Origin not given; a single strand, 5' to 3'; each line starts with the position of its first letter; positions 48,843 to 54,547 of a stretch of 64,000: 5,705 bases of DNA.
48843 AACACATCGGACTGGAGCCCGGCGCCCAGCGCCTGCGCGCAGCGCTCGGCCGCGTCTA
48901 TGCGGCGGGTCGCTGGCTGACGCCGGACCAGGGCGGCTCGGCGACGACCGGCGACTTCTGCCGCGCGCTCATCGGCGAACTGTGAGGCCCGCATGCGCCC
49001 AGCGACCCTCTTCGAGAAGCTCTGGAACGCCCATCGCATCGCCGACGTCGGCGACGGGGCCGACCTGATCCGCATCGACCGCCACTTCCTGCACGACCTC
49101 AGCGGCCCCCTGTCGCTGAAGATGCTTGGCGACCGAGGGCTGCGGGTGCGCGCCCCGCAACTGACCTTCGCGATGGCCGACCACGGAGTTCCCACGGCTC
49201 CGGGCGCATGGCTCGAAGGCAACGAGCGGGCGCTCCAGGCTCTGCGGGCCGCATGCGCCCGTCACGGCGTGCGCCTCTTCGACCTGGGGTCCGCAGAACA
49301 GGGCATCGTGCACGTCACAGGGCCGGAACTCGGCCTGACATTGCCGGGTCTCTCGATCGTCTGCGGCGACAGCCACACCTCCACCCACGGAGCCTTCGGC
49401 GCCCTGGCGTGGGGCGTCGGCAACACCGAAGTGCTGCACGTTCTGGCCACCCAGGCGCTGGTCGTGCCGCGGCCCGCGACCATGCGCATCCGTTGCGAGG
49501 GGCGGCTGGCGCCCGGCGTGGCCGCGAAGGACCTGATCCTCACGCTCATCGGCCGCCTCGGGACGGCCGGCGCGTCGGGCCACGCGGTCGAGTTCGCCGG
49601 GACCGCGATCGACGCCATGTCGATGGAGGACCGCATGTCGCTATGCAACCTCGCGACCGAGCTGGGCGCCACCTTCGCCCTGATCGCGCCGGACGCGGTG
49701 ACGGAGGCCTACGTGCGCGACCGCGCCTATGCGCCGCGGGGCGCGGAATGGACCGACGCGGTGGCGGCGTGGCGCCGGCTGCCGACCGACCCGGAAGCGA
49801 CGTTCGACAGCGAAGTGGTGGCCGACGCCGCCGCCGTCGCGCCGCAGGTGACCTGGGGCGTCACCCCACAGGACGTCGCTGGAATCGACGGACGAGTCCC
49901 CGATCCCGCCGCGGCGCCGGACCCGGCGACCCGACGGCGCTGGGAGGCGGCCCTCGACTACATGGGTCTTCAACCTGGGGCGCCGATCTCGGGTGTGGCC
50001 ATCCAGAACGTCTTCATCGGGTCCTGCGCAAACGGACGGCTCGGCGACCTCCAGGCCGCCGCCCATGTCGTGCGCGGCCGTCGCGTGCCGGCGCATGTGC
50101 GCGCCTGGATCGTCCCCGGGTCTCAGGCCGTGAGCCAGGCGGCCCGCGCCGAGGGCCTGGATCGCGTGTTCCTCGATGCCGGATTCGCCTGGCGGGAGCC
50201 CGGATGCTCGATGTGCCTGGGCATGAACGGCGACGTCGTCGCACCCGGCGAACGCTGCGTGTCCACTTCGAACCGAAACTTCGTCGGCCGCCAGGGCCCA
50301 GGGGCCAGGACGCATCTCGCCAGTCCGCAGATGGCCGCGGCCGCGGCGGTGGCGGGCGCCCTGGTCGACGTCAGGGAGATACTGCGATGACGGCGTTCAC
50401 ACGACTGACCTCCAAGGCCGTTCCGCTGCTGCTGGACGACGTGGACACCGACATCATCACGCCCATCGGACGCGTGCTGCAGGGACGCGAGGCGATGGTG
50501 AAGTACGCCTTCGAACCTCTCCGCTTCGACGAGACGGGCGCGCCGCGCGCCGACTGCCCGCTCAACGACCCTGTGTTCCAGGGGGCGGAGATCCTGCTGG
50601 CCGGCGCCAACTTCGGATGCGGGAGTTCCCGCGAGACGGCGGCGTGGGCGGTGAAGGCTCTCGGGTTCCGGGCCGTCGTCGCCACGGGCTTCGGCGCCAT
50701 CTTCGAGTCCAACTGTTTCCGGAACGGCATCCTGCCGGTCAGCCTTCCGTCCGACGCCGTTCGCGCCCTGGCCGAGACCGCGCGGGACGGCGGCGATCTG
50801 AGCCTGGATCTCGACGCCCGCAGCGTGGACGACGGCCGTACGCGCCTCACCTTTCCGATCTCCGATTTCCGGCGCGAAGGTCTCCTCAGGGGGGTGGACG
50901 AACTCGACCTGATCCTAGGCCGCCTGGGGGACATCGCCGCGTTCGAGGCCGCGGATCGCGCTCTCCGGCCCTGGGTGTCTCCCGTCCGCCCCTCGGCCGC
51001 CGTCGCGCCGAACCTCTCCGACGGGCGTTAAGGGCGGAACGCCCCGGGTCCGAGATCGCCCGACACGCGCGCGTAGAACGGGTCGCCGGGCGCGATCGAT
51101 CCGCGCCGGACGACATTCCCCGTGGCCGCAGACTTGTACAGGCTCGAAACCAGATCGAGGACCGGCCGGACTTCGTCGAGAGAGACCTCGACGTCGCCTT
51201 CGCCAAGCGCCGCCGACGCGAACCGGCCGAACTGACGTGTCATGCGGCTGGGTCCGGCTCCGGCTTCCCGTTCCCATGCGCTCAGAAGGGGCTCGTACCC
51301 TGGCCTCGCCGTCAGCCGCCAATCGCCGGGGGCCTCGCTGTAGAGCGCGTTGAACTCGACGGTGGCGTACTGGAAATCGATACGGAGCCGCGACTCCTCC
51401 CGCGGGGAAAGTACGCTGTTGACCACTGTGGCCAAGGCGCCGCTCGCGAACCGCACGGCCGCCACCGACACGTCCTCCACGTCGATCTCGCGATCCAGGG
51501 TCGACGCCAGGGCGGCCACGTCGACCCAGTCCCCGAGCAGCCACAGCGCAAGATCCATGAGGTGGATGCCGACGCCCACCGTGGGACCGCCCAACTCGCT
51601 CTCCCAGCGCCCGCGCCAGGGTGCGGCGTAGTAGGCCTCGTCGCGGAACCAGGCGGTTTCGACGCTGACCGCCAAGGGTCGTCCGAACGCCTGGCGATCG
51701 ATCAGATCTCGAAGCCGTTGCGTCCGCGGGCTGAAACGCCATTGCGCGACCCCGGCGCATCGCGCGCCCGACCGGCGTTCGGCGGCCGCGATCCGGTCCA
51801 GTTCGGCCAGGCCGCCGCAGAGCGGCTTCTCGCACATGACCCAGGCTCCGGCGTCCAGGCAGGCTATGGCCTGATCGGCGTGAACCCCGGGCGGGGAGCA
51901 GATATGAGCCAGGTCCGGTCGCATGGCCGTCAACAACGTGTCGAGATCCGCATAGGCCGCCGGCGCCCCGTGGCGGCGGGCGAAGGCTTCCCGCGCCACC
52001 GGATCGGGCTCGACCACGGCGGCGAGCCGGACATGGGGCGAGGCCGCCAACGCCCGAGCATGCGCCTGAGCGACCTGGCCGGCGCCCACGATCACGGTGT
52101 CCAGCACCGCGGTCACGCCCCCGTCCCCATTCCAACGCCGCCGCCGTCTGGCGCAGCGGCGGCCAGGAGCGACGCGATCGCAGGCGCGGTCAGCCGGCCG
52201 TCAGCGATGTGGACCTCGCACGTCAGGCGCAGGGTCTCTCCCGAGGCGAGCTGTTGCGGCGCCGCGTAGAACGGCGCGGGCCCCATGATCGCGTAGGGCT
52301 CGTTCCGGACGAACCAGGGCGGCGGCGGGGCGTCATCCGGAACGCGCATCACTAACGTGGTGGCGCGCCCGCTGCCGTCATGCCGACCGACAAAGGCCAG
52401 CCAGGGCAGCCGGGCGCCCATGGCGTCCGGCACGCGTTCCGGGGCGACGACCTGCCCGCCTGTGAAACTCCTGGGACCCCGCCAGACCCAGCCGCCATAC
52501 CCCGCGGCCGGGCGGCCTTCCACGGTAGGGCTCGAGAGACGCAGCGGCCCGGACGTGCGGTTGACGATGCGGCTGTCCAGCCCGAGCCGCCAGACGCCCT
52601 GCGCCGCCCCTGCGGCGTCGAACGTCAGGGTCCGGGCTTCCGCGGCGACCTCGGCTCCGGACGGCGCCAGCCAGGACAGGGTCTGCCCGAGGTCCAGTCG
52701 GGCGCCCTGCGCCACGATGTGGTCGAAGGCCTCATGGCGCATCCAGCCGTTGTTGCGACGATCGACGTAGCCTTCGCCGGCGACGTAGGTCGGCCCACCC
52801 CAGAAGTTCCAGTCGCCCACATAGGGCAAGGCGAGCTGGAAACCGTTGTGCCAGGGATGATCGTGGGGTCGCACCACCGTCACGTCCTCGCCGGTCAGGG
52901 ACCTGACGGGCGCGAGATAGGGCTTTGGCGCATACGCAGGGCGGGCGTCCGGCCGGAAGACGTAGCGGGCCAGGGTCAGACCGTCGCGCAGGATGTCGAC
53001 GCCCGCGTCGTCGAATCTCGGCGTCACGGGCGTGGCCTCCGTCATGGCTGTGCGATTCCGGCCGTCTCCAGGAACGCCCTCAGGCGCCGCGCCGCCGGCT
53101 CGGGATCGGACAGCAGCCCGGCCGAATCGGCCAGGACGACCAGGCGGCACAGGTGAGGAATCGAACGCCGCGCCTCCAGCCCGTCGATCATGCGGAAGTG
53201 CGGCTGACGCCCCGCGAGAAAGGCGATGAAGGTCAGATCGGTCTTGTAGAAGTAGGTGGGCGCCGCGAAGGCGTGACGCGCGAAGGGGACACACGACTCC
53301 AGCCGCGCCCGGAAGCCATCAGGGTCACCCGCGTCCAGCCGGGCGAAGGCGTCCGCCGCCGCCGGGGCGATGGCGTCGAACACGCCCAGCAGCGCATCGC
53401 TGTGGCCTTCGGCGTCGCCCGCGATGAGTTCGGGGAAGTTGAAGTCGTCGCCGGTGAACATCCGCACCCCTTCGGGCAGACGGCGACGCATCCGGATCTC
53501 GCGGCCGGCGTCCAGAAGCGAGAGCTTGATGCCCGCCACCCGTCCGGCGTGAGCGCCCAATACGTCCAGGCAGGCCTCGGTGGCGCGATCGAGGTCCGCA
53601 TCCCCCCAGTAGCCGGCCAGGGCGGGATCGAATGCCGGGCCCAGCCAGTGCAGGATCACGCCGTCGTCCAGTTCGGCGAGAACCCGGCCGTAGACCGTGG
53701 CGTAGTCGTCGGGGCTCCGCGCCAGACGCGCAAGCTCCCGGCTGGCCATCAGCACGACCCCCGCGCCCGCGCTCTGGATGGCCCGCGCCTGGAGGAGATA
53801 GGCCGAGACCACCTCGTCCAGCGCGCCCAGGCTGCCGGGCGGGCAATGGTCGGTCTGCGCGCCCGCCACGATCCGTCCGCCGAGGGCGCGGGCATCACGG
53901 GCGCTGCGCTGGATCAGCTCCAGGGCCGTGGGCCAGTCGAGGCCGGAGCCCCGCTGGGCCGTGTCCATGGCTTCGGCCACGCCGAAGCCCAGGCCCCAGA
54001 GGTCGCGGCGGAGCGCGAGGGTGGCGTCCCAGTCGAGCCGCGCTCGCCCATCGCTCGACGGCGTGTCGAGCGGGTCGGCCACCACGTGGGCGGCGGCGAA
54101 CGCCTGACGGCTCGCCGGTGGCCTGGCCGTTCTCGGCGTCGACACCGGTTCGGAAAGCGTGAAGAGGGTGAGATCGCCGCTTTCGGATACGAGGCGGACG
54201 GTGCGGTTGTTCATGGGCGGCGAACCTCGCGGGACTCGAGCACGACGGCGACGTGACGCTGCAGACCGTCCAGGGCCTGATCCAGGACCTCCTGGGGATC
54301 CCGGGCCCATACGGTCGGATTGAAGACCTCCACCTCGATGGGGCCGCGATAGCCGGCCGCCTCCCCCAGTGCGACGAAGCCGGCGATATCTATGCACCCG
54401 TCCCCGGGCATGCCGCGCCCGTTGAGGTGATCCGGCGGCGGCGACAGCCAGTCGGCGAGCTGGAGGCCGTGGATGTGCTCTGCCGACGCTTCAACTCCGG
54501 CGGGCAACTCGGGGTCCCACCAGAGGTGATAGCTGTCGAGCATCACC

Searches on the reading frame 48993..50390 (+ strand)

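Call 76: search_protein_families(library=pfam, proteins=[window:48993-50390:+], max_evalue=0.00001)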
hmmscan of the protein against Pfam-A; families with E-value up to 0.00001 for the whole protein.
window:48993-50390:+ (465 aa): 1 family
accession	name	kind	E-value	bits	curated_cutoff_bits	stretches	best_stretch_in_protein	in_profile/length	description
PF00330.25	Aconitase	-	3.6e-154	514.6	28.7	1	8-455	1-463/463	Aconitase family (aconitate hydratase)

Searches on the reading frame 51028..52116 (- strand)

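Call 76: search_protein_families(library=pfam, proteins=[window:51028-52116:-], max_evalue=0.00001)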
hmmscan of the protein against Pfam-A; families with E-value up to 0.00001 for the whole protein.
window:51028-52116:- (362 aa): 3 families
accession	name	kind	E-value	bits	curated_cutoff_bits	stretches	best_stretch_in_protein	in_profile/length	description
PF22725.1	GFO_IDH_MocA_C3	-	4.2e-25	88.6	27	1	133-247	2-117/124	GFO/IDH/MocA C-terminal domain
PF01408.29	GFO_IDH_MocA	-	7.2e-24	85.2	24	1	7-120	3-116/120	Oxidoreductase family, NAD-binding Rossmann fold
PF02894.22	GFO_IDH_MocA_C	-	1.1e-11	45.4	22.9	1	136-234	1-106/218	Oxidoreductase family, C-terminal alpha/beta domain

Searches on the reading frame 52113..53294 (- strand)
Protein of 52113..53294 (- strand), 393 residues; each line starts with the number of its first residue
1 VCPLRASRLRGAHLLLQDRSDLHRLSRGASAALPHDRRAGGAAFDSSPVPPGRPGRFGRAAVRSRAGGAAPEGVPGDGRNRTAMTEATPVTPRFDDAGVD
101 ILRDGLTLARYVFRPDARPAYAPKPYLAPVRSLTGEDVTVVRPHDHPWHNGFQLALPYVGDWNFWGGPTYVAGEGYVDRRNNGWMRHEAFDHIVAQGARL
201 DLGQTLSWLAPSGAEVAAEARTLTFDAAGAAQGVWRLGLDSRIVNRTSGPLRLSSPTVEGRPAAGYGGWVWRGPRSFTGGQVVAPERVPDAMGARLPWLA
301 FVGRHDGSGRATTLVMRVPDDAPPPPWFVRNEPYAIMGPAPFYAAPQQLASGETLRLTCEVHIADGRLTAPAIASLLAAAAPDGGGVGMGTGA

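Call 94: search_protein_families(library=pfam, proteins=[window:52113-53294:-], max_evalue=0.00001)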
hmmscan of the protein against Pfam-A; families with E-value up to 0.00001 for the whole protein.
window:52113-53294:- (393 aa): 1 family
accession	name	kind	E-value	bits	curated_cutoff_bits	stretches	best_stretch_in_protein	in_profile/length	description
PF14100.11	DUF6807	-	2.1e-63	214.9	27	1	99-377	2-269/270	Family of unknown function (DUF6807)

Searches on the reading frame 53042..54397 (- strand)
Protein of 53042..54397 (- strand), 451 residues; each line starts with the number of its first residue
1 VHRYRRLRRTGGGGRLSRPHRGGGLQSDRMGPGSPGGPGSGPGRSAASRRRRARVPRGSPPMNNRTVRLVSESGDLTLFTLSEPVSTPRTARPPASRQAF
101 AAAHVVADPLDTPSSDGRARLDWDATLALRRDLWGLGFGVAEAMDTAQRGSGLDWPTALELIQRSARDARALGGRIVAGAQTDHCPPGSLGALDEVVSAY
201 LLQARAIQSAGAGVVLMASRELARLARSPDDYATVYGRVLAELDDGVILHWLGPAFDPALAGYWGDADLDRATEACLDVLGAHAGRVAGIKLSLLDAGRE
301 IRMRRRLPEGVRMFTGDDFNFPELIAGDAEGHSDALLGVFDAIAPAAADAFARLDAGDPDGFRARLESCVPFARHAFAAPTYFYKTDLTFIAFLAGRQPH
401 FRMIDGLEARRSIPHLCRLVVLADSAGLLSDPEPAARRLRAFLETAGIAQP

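Call 94: search_protein_families(library=pfam, proteins=[window:53042-54397:-], max_evalue=0.00001)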
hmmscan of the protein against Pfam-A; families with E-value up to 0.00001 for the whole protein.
window:53042-54397:- (451 aa): 1 family
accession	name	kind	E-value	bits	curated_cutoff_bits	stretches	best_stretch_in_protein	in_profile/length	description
PF06187.17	DUF993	-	2.9e-161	537.1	24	1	68-448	2-382/382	Protein of unknown function (DUF993)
